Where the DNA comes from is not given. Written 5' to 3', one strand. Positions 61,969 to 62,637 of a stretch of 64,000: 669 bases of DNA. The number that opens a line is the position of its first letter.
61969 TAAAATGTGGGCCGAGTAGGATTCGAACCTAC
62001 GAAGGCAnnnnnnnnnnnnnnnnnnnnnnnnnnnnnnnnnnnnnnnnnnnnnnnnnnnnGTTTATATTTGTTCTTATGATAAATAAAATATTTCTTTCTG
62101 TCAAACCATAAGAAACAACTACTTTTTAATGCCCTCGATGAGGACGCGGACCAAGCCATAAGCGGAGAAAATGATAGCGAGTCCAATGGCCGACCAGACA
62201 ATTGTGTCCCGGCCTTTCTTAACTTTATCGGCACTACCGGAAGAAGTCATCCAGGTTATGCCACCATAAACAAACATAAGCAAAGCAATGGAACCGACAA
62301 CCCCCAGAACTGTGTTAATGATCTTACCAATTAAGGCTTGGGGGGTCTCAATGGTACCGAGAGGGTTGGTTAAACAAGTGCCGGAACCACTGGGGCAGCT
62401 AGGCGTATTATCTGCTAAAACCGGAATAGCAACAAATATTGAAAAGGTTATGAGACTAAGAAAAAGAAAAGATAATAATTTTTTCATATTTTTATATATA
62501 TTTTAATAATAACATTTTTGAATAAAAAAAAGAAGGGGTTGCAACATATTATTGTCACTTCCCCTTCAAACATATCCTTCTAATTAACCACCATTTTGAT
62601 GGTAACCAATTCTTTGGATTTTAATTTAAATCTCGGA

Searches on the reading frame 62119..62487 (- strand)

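Call 17: search_protein_families(library=pfam, proteins=[window:62119-62487:-], max_evalue=0.00001)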
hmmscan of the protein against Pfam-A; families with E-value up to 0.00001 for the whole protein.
window:62119-62487:- (122 aa): 2 families
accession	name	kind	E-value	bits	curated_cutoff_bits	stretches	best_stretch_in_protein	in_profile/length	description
PF18895.5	T4SS_pilin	-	9.4e-12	45.3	26.6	1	48-116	4-71/71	Type IV secretion system pilin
PF04956.18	TrbC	-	5.3e-06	27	27.9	0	5-114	10-96/98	TrbC/VIRB2 pilin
